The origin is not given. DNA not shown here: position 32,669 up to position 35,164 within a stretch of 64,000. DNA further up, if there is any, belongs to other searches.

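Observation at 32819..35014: Full-length pyruvate formate-lyase homolog with the catalytic Cys-Cys replaced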

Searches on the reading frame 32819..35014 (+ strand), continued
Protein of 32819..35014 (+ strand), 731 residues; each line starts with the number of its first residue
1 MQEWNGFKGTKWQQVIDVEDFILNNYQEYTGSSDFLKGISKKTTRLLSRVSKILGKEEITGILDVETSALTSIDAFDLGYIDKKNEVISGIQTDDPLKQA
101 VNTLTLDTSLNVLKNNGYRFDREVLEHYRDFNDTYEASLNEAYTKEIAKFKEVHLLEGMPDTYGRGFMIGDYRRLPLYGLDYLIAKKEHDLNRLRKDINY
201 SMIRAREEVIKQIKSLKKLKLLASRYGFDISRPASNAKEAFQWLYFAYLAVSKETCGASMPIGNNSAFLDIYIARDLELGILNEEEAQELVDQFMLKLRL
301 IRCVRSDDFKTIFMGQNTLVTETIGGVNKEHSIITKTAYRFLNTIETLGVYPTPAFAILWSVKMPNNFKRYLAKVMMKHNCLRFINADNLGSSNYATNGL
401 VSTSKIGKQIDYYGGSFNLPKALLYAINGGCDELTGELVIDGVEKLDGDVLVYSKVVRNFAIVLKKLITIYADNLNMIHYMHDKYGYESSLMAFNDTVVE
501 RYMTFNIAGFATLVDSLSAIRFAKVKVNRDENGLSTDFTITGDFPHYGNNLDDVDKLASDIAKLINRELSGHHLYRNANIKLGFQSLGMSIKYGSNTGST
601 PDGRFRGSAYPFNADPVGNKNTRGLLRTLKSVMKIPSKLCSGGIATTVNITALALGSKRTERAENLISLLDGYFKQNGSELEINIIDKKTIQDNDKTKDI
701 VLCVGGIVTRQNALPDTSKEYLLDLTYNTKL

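Call 19: find_encoding_contigs(protein=P0001, flank=3000, max_places=4)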
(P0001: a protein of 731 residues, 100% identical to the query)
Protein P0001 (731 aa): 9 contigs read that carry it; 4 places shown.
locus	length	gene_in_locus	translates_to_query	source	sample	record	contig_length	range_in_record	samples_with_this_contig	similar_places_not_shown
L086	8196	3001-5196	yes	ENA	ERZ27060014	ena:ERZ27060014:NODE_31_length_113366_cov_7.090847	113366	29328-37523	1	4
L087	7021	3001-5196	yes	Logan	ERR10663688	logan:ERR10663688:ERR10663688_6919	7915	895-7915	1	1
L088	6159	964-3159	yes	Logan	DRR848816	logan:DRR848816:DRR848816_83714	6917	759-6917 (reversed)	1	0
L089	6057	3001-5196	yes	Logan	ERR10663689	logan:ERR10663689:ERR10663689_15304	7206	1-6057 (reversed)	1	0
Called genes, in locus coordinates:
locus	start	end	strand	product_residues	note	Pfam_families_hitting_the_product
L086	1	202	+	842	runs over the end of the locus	PF00133:tRNA-synt_1, PF01406:tRNA-synt_1e (faint), PF09334:tRNA-synt_1g, PF13603:tRNA-synt_1_2 (faint), PF09334:tRNA-synt_1g, PF00133:tRNA-synt_1, PF08264:Anticodon_1, PF10458:Val_tRNA-synt_C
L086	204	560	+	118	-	PF00462:Glutaredoxin (weak), PF03960:ArsC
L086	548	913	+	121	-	PF01880:Desulfoferrodox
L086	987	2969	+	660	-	PF22745:Nlig-Ia, PF01653:DNA_ligase_aden, PF03120:OB_DNA_ligase, PF03119:DNA_ligase_ZBD, PF12826:HHH_2, PF14520:HHH_5 (weak), PF00533:BRCT, PF12738:PTCB-BRCT (weak)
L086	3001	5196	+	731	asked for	PF02901:PFL-like, PF01228:Gly_radical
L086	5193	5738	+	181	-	-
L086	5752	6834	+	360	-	-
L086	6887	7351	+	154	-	-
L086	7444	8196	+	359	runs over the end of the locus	-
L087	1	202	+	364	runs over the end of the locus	?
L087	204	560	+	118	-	PF00462:Glutaredoxin (weak), PF03960:ArsC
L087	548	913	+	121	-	PF01880:Desulfoferrodox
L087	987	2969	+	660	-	PF22745:Nlig-Ia, PF01653:DNA_ligase_aden, PF03120:OB_DNA_ligase, PF03119:DNA_ligase_ZBD, PF12826:HHH_2, PF14520:HHH_5 (weak), PF00533:BRCT, PF12738:PTCB-BRCT (weak)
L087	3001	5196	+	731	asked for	PF02901:PFL-like, PF01228:Gly_radical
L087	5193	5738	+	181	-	-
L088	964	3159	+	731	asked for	PF02901:PFL-like, PF01228:Gly_radical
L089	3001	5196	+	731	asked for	PF02901:PFL-like, PF01228:Gly_radical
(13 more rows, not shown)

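Call 20: find_encoding_contigs(protein=P0024, flank=8000, max_places=1)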
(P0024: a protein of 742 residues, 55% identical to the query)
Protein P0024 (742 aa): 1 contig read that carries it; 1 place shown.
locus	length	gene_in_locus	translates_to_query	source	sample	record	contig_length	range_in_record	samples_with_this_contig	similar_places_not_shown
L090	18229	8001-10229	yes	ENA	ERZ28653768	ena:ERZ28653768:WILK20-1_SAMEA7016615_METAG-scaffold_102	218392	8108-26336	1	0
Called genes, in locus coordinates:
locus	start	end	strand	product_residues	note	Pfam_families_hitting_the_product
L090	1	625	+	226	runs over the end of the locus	PF00121:TIM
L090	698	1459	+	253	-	PF00072:Response_reg, PF08769:Spo0A_C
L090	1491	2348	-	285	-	PF00149:Metallophos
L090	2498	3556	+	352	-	PF13240:Zn_Ribbon_1 (weak)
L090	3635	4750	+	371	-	PF13240:Zn_Ribbon_1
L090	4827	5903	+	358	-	PF13240:Zn_Ribbon_1 (weak)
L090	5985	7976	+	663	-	PF22745:Nlig-Ia, PF01653:DNA_ligase_aden, PF03120:OB_DNA_ligase, PF03119:DNA_ligase_ZBD, PF14520:HHH_5 (faint), PF12826:HHH_2, PF00533:BRCT, PF12738:PTCB-BRCT (weak)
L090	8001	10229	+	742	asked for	PF02901:PFL-like, PF01228:Gly_radical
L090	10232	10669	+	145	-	-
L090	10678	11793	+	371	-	-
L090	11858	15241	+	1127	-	PF01855:POR_N, PF17147:PFOR_II, PF01558:POR, PF10371:EKR, PF13183:Fer4_8 (faint), PF02775:TPP_enzyme_C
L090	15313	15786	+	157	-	-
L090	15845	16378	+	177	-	-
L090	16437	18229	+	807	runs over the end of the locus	-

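Call 21: find_encoding_contigs(protein=P0037, flank=8000, max_places=1)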
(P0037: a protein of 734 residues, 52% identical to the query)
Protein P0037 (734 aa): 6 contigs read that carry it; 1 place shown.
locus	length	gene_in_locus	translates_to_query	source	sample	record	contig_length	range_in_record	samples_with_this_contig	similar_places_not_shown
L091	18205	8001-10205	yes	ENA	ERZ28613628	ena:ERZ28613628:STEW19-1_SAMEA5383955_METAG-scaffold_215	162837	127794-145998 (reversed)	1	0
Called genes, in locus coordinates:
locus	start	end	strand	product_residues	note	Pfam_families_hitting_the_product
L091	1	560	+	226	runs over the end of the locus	PF00121:TIM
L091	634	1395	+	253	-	PF00072:Response_reg, PF08769:Spo0A_C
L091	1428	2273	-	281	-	PF00149:Metallophos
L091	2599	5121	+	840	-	PF00133:tRNA-synt_1, PF09334:tRNA-synt_1g (weak), PF13603:tRNA-synt_1_2 (weak), PF09334:tRNA-synt_1g, PF00133:tRNA-synt_1, PF08264:Anticodon_1, PF10458:Val_tRNA-synt_C (weak)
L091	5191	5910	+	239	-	-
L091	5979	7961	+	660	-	PF22745:Nlig-Ia, PF01653:DNA_ligase_aden, PF03120:OB_DNA_ligase, PF03119:DNA_ligase_ZBD, PF12826:HHH_2, PF14520:HHH_5, PF00533:BRCT, PF12738:PTCB-BRCT (weak)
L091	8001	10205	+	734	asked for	PF02901:PFL-like, PF01228:Gly_radical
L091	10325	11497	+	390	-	-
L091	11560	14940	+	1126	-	PF01855:POR_N, PF17147:PFOR_II, PF01558:POR, PF10371:EKR (weak), PF02775:TPP_enzyme_C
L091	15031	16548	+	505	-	PF00501:AMP-binding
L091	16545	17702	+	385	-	PF00278:Orn_DAP_Arg_deC, PF01168:Ala_racemase_N (weak), PF02784:Orn_Arg_deC_N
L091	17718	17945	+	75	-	-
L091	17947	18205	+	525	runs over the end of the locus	PF03062:MBOAT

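Call 22: find_encoding_contigs(protein=P0060, flank=8000, max_places=1)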
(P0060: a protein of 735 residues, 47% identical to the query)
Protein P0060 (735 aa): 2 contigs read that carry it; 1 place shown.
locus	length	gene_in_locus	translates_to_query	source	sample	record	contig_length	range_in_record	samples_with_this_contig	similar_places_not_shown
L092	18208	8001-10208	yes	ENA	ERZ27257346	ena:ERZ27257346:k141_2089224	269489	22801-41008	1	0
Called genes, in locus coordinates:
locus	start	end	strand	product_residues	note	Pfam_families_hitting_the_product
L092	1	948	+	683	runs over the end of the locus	PF12810:ALK_LTK_GRD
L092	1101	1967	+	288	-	PF01966:HD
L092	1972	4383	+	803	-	PF00133:tRNA-synt_1, PF01406:tRNA-synt_1e (faint), PF09334:tRNA-synt_1g, PF13603:tRNA-synt_1_2 (weak), PF08264:Anticodon_1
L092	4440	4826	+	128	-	-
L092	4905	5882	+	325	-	PF13240:Zn_Ribbon_1 (weak)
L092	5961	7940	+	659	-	PF22745:Nlig-Ia, PF01653:DNA_ligase_aden, PF03120:OB_DNA_ligase, PF03119:DNA_ligase_ZBD, PF00633:HHH (faint), PF12826:HHH_2, PF14520:HHH_5 (weak), PF00533:BRCT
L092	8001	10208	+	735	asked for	PF02901:PFL-like, PF01228:Gly_radical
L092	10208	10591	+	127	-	-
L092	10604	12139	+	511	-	-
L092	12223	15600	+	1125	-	PF01855:POR_N, PF17147:PFOR_II, PF01558:POR, PF10371:EKR (weak), PF12838:Fer4_7 (weak), PF13183:Fer4_8 (weak), PF13187:Fer4_9, PF02775:TPP_enzyme_C, +5 more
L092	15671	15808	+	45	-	-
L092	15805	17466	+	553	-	-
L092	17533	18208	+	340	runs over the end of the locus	PF21016:RlmN_N, PF04055:Radical_SAM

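Call 31: find_encoding_contigs(protein=P0002, flank=6000, max_places=1)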
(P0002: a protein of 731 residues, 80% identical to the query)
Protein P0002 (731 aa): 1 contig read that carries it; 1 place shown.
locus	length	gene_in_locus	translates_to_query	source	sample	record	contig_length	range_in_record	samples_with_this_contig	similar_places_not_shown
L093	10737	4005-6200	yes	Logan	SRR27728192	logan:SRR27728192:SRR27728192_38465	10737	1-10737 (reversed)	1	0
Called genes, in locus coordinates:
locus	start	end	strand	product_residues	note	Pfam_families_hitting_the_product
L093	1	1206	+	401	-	?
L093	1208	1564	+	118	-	PF00462:Glutaredoxin (weak), PF03960:ArsC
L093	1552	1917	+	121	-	PF01880:Desulfoferrodox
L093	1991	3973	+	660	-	PF22745:Nlig-Ia, PF01653:DNA_ligase_aden, PF03120:OB_DNA_ligase, PF03119:DNA_ligase_ZBD, PF12826:HHH_2, PF14520:HHH_5 (weak), PF00533:BRCT, PF12738:PTCB-BRCT (weak)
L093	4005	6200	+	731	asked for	PF02901:PFL-like, PF01228:Gly_radical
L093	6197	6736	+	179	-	-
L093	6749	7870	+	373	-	-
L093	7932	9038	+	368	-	PF03009:GDPD (faint)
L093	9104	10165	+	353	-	-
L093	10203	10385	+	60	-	-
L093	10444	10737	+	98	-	?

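Call 36: search_protein_families(library=padloc, proteins=[window:32819-35014:+], max_evalue=0.1)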
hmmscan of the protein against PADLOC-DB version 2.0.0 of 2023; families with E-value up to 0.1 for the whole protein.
window:32819-35014:+ (731 aa): 0 families

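Call 37: search_protein_families(library=phrogs, proteins=[window:32819-35014:+], max_evalue=0.1)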
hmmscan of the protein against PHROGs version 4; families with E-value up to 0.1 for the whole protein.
window:32819-35014:+ (731 aa): 1 family
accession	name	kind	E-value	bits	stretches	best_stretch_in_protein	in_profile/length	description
phrog_21327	-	unknown function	2.1e-145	487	1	3-720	11-749/760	-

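Call 43: find_related_loci(query=P0001, collection=metagenome_contigs, flank=10000)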
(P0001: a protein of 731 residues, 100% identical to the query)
Query P0001 (731 aa) in metagenome_contigs; peptide patterns used: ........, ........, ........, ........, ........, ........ (x = any residue, [..] = any of these).
600 stretches matched a pattern (row limit reached: there are more); 588 encode a relative of the query (tblastn E <= 1e-3); the best 80 are kept; 80 distinct loci.
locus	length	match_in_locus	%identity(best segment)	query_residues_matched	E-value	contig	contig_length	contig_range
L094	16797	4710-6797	42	5-693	1e-180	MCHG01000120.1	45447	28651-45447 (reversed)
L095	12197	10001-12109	42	1-693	4e-178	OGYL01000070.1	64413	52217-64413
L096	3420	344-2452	42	1-693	0e+0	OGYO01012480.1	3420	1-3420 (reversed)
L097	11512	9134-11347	41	4-731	8e-178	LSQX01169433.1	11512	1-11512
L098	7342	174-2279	41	1-693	2e-178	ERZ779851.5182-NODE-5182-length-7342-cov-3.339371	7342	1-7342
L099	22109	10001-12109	41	1-693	1e-177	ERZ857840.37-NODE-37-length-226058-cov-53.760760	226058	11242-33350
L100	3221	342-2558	41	2-729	0e+0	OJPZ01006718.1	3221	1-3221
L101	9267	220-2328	41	1-693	1e-177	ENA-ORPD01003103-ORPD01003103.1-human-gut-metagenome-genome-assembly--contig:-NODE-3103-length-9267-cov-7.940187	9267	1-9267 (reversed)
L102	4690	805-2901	41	2-693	0e+0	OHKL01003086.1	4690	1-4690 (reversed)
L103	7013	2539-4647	41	1-693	3e-176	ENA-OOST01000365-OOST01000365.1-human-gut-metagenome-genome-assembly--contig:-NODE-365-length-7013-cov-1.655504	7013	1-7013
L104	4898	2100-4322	39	1-731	4e-180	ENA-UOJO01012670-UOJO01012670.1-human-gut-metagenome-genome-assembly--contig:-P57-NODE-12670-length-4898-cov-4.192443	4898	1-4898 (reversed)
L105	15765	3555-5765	40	2-728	3e-175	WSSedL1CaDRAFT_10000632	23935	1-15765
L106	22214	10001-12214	40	1-728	2e-174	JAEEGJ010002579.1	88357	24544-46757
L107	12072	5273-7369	41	1-693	1e-173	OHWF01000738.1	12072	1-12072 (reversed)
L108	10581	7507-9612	41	2-693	1e-173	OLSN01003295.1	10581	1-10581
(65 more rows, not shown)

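Call 44: list_cluster_members(proteins=[P0006, P0015, P0020, P0032, P0069, P0053, P0089, P0042, P0045, P0050])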
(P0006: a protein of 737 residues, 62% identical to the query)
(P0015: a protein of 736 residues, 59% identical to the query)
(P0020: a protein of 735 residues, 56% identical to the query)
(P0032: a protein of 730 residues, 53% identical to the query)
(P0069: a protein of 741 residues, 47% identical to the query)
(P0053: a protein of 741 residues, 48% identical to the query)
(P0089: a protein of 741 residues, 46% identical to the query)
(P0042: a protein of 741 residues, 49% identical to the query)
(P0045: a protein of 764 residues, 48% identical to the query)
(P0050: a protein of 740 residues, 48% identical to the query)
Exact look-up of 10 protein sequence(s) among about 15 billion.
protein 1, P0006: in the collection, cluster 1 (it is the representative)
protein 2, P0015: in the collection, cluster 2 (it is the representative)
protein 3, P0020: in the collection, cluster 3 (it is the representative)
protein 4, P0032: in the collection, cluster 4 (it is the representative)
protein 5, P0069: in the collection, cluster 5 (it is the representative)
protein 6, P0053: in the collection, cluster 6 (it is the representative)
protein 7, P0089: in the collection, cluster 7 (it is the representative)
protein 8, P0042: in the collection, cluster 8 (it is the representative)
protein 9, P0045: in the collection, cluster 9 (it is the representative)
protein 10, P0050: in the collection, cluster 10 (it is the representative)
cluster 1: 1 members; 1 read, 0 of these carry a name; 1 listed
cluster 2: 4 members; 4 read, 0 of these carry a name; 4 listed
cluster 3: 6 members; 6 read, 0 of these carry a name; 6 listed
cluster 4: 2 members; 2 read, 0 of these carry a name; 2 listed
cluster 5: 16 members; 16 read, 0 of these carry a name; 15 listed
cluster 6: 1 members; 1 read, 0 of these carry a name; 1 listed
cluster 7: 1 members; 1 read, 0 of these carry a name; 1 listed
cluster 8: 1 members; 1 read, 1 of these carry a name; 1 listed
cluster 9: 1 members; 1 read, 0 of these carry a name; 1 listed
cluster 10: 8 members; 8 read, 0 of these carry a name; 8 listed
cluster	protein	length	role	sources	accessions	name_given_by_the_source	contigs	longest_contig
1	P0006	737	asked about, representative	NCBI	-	-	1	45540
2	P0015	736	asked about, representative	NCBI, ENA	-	-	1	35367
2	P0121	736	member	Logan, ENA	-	-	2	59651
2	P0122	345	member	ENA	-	-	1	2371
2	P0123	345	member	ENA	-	-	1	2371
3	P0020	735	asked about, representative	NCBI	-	-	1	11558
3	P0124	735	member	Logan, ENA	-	-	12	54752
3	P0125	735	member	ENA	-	-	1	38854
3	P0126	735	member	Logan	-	-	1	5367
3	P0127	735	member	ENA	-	-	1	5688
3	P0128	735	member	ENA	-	-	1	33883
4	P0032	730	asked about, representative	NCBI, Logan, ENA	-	-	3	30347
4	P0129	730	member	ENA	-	-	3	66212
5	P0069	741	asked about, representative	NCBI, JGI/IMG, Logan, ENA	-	-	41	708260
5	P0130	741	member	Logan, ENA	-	-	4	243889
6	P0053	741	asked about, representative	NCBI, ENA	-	-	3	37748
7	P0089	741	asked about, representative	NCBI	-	-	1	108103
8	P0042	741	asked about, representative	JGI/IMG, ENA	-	Pyruvate-formate lyase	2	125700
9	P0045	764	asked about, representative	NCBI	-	-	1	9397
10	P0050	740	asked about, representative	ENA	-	-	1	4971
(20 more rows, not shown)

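Call 63: find_encoding_contigs(protein=P0087, flank=6000, max_places=1)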
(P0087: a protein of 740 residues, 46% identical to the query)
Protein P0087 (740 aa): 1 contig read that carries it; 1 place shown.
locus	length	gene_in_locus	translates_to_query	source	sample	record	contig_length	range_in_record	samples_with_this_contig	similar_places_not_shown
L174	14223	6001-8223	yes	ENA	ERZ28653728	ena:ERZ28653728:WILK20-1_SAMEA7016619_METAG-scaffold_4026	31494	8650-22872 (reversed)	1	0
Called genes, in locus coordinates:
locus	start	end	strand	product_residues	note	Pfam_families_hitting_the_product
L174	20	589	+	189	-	PF00905:Transpeptidase, PF03793:PASTA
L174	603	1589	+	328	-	PF10555:MraY_sig1 (weak), PF00953:Glycos_transf_4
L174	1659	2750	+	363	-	PF01098:FTSW_RODA_SPOVE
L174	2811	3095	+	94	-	PF10543:ORF6N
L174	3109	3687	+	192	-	-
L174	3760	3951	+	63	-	-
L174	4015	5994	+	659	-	PF22745:Nlig-Ia, PF01653:DNA_ligase_aden, PF03120:OB_DNA_ligase, PF03119:DNA_ligase_ZBD, PF12826:HHH_2, PF14520:HHH_5, PF00533:BRCT, PF12738:PTCB-BRCT, +1 more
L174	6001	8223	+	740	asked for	PF02901:PFL-like, PF01228:Gly_radical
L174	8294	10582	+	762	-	PF00122:E1-E2_ATPase, PF00702:Hydrolase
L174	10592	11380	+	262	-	PF02535:Zip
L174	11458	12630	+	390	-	PF00817:IMS, PF21999:IMS_HHH_1 (faint), PF11798:IMS_HHH, PF11799:IMS_C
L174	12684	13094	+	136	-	-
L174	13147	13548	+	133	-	PF01957:NfeD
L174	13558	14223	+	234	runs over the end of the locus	PF00117:GATase, PF01174:SNO (weak), PF07722:Peptidase_C26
